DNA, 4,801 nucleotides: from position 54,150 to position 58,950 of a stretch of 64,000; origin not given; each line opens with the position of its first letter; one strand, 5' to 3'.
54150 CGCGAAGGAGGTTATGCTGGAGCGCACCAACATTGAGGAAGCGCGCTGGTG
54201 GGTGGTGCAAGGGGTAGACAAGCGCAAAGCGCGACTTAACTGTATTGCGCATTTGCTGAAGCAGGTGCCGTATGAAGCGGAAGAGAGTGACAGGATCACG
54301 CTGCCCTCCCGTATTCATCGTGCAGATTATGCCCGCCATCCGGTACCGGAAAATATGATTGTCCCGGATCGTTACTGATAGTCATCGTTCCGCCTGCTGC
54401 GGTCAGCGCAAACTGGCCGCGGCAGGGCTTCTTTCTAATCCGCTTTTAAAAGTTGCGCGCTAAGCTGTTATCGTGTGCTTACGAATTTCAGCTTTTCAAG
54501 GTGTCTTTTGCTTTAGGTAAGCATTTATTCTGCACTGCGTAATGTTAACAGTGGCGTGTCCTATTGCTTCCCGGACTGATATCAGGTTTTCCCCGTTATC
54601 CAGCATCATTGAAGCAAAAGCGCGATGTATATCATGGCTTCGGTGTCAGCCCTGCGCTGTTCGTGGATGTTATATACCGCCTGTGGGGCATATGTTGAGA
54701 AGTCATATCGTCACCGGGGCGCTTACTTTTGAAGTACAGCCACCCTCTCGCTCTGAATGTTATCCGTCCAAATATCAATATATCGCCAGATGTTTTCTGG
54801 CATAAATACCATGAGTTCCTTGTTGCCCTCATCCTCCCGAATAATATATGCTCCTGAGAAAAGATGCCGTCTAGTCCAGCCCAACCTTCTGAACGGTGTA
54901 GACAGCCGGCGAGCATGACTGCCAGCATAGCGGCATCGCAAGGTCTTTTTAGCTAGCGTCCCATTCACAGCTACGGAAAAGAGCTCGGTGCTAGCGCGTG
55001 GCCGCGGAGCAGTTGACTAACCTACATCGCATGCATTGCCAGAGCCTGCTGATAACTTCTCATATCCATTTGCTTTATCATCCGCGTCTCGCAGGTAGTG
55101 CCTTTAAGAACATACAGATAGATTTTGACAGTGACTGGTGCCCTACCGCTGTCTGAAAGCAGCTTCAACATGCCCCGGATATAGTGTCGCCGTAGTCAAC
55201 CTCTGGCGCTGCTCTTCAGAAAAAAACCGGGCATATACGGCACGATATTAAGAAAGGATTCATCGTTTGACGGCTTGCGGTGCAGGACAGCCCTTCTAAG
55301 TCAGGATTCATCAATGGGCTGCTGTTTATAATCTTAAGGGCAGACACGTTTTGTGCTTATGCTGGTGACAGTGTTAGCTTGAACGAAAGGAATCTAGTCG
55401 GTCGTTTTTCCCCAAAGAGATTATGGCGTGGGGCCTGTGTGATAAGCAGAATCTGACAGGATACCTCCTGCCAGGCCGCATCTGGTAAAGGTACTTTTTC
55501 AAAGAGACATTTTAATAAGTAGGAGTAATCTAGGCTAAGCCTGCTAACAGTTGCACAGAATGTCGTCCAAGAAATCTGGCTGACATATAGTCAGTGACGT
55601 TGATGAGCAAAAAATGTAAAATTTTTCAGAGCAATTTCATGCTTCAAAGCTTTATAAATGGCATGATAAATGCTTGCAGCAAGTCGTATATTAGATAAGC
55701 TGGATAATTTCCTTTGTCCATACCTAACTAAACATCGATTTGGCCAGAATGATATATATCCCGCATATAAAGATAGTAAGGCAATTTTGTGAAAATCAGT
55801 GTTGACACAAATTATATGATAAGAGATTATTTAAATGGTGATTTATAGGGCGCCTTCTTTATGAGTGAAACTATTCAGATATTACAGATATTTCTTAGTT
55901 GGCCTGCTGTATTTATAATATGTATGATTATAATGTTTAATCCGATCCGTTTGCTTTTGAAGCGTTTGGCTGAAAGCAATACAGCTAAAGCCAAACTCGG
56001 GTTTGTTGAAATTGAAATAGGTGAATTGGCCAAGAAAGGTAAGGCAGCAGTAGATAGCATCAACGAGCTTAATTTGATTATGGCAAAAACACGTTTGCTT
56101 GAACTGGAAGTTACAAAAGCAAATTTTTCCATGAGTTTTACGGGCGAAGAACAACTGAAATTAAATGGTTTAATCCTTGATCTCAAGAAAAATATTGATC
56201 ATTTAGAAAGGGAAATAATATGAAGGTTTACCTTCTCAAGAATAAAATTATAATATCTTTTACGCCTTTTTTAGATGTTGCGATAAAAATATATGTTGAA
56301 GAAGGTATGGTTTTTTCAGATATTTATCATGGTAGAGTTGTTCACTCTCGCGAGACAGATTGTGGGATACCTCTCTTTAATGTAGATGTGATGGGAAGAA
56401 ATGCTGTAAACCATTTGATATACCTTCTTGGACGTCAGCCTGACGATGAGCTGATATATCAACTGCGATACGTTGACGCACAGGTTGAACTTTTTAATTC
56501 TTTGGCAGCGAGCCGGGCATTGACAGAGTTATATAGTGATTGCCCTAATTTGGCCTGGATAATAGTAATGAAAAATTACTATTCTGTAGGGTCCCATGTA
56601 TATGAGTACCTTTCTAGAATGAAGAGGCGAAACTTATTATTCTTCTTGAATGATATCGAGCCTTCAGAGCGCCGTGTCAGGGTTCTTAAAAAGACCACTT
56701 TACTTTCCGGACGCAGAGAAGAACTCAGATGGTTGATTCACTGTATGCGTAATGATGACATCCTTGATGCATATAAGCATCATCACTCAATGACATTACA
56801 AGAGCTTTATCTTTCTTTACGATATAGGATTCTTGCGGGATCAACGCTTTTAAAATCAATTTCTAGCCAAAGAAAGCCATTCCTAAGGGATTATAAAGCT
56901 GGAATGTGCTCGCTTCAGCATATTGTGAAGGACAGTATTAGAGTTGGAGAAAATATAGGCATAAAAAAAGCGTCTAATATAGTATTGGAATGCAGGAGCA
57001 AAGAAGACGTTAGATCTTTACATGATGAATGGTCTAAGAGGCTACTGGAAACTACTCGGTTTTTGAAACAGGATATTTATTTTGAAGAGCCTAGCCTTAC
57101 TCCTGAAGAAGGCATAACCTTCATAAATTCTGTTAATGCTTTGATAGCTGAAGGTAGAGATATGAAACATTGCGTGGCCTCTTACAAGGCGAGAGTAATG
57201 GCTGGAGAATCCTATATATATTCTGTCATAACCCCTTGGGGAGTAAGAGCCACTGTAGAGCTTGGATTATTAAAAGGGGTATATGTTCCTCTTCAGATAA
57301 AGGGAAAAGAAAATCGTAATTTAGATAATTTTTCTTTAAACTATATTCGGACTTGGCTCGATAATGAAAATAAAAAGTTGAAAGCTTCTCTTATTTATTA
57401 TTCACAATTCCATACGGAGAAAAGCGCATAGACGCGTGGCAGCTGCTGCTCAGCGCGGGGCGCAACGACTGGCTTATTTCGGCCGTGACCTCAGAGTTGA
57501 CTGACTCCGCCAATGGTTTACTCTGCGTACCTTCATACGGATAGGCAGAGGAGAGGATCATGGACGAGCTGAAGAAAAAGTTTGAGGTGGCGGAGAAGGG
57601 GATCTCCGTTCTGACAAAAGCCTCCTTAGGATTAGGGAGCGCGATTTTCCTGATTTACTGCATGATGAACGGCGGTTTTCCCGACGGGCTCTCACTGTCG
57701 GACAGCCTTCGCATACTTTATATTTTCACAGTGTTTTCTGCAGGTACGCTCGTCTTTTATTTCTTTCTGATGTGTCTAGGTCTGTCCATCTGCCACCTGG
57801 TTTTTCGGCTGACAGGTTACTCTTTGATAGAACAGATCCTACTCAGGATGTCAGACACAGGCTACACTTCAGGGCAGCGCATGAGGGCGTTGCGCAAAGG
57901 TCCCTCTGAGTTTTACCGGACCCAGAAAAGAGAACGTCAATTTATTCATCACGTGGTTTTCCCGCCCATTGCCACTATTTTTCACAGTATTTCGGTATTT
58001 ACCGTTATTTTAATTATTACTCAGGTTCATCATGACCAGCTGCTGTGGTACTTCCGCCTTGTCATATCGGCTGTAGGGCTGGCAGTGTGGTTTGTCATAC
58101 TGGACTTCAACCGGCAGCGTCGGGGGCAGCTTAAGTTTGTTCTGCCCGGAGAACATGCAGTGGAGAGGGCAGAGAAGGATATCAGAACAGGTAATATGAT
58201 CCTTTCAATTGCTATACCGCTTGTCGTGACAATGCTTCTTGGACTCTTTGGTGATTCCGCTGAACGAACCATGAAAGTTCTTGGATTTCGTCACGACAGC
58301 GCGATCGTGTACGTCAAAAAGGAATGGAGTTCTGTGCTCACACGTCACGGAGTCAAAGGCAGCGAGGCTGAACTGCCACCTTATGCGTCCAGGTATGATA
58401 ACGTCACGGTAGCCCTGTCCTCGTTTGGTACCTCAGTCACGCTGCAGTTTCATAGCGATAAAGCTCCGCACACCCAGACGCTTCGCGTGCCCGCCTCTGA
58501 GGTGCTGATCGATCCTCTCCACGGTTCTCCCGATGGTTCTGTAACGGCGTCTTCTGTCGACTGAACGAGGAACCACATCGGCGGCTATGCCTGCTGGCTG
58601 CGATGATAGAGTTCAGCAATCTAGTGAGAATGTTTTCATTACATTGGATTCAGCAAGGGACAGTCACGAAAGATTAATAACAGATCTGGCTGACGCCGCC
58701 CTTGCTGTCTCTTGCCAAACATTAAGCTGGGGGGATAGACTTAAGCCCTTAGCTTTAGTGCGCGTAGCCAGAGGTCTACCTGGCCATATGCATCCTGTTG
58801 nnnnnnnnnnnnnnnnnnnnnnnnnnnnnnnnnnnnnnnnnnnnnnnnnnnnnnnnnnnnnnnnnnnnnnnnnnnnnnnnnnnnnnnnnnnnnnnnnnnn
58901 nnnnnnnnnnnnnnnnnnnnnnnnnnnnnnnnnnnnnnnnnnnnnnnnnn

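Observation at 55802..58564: Uncharacterised AT-rich cassette in a putative defence island: TM/coiled-coil mini-protein translationally coupled to a PcfJ-like protein, followed by a 5-TM membrane protein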

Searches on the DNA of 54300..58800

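Call 101: search_rna_families(source=window, start=54300, end=58800, threshold=gathering)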
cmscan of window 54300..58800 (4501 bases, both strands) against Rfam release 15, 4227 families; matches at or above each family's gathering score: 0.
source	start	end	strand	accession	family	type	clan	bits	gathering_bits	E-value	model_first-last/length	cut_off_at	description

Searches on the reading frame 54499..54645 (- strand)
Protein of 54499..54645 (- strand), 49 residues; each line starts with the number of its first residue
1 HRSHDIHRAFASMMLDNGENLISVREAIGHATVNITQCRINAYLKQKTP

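Call 38: search_protein_families(library=pfam, proteins=[window:54499-54645:-], max_evalue=0.1)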
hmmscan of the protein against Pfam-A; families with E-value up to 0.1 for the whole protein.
seq(49 aa): 1 family
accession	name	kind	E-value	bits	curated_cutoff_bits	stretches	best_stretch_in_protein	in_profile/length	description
PF00589.27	Phage_integrase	-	0.0015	18.8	27.1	1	2-37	128-163/172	Phage integrase family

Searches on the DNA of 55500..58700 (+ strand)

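Call 9: search_dna_similar(query=window:55500-58700:+, collection=ecoli_genomes, mode=near)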
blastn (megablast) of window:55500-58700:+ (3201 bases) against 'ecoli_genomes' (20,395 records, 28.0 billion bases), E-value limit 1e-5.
No match.

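Call 10: search_dna_similar(query=window:55500-58700:+, collection=plasmids, mode=near)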
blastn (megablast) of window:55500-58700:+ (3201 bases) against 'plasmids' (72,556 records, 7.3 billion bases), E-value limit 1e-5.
No match.

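Call 66: search_dna_similar(query=L137:8001-9573:+, collection=ecoli_genomes, mode=near, max_rows=12, rows=spread)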
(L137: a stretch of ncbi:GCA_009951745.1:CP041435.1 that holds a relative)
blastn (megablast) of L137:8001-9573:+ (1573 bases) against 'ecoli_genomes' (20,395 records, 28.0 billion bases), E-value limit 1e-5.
Records with a match: 6; places in all: 6; records where one place covers at least 80% of the query: 6.
Genomes with a match: 6 of 5426; with a place that covers at least 80% of the query: 6. Places per genome that has any: lowest 1, median 1, highest 1. On chromosomes: 6 places; on plasmids: 0.
Best place of each record, by identity: >=99% 6.
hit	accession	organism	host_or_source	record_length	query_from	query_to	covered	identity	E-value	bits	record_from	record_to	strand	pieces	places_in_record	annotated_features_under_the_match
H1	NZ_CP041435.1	Escherichia coli strain STEC309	patient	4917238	1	1573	100%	100.0%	0e+0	2905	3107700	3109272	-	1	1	PcfJ domain-containing protein | hypothetical protein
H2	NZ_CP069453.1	Escherichia coli strain FDAARGOS_1254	Homo sapiens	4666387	1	1573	100%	100.0%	0e+0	2905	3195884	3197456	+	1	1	PcfJ domain-containing protein | hypothetical protein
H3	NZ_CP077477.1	Escherichia coli O111:H21 strain 15A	Homo sapiens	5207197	1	1573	100%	100.0%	0e+0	2905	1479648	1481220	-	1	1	PcfJ domain-containing protein | hypothetical protein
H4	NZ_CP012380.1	Escherichia coli strain WAT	park pond water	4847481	1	1573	100%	99.9%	0e+0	2900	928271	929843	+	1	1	PcfJ domain-containing protein | hypothetical protein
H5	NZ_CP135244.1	Escherichia coli strain OHT76-1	Food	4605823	1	1573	100%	99.9%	0e+0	2900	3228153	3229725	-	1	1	PcfJ domain-containing protein | hypothetical protein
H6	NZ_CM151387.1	Escherichia coli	Homo sapiens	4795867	1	1573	100%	99.7%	0e+0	2883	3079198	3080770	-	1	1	PcfJ domain-containing protein | hypothetical protein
